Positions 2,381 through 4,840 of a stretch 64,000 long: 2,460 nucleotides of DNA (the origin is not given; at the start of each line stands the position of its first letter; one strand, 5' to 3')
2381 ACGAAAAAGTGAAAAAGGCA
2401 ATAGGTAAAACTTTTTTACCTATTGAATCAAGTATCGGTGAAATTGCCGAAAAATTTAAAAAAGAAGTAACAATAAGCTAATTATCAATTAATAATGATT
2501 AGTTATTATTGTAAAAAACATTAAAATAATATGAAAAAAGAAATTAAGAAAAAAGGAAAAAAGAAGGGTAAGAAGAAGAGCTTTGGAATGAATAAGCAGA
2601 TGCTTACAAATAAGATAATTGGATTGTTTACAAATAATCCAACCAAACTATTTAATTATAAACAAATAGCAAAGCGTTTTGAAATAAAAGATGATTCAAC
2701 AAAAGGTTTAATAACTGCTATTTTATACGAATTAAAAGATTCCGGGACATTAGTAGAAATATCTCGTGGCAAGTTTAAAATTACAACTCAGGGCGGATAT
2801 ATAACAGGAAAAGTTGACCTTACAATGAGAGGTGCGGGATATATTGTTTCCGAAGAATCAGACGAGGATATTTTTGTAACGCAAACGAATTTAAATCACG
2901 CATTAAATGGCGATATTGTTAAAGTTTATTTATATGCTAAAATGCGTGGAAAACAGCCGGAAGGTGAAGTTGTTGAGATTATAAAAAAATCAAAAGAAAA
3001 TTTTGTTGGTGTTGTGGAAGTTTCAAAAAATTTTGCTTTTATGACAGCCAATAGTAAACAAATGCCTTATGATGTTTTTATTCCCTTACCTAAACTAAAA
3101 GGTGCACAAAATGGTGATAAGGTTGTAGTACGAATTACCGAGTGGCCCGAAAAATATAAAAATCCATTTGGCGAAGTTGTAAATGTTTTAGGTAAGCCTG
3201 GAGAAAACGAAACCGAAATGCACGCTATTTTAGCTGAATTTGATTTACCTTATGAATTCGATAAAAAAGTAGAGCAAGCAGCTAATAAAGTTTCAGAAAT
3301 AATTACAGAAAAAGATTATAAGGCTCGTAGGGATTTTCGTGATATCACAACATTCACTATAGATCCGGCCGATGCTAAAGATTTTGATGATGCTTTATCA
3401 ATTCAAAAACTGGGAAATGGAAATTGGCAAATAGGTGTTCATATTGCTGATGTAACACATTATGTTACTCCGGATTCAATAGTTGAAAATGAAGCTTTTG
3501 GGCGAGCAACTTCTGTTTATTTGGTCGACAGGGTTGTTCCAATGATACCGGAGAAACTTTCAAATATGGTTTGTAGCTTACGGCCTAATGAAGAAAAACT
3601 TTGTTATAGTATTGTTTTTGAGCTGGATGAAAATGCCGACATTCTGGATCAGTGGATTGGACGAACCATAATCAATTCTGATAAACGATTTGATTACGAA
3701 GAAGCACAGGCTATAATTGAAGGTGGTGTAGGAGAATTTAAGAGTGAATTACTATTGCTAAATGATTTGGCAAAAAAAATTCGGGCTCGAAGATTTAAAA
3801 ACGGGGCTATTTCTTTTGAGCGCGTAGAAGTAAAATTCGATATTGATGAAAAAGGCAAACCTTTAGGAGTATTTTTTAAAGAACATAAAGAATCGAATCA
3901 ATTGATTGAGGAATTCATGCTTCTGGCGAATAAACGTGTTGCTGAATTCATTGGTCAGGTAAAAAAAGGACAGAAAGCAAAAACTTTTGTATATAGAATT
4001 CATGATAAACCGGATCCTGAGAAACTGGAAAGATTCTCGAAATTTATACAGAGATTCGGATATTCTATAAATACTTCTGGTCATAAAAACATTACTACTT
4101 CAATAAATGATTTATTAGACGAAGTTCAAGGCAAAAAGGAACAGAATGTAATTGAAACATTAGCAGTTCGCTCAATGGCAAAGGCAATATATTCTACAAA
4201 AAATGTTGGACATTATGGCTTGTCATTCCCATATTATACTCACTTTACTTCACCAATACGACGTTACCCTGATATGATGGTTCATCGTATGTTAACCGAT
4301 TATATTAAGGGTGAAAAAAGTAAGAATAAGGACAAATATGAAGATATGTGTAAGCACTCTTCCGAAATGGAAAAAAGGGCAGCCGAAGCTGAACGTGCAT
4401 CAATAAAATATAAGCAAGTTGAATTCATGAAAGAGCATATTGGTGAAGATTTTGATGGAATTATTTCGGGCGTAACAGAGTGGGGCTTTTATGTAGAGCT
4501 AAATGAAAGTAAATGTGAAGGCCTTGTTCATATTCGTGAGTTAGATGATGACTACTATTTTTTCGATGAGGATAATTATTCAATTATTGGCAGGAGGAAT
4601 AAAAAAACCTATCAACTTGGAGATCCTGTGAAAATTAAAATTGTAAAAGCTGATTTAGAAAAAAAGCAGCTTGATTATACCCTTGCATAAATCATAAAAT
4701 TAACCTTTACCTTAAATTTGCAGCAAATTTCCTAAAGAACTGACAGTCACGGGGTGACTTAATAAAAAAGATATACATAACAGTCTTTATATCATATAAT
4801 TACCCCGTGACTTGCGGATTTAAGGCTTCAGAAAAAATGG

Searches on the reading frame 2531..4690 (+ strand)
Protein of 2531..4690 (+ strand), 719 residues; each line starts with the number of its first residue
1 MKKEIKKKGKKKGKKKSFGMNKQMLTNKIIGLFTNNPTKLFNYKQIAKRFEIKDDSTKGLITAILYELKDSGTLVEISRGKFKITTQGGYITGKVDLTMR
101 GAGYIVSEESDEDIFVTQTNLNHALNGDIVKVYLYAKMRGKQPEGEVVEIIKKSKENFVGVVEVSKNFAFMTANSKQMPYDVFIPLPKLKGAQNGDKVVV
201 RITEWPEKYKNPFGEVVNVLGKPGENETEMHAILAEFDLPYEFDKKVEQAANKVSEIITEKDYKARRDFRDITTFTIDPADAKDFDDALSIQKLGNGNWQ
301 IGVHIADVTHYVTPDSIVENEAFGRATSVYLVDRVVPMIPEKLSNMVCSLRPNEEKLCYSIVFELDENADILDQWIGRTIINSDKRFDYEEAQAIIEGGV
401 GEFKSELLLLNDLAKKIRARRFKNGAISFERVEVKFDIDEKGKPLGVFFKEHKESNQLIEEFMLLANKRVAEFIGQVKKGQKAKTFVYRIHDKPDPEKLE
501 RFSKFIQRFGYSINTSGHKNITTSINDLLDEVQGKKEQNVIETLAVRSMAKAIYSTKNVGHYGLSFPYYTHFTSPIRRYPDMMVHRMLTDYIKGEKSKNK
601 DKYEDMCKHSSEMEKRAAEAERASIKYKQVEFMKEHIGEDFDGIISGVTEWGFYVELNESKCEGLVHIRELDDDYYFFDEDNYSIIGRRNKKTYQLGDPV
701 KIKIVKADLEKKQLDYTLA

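Call 20: search_protein_families(library=pfam, proteins=[window:2531-4690:+], max_evalue=0.00001)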
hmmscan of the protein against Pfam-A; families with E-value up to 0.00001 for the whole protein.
window:2531-4690:+ (719 aa): 6 families
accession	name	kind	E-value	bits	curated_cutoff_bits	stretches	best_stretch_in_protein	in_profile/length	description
PF00773.25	RNB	-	4.4e-111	371.7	29.3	1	266-593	1-325/326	RNB domain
PF17876.7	CSD2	-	8.6e-34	115.9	26.2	1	170-243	1-73/74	Cold shock domain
PF08206.17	OB_RNB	-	4.6e-20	71.5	24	2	93-150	1-58/58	Ribonuclease B OB domain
PF17849.7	OB_Dis3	-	1.4e-12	48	22.8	1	166-238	9-77/77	Dis3-like cold-shock domain 2 (CSD2)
PF00575.29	S1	-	1.2e-10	42.1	22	1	637-714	4-69/74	S1 RNA binding domain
PF22896.3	OB_RNR_1st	-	4.1e-09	37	28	0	78-138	31-94/99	Ribonuclease R, OB first domain, N-terminal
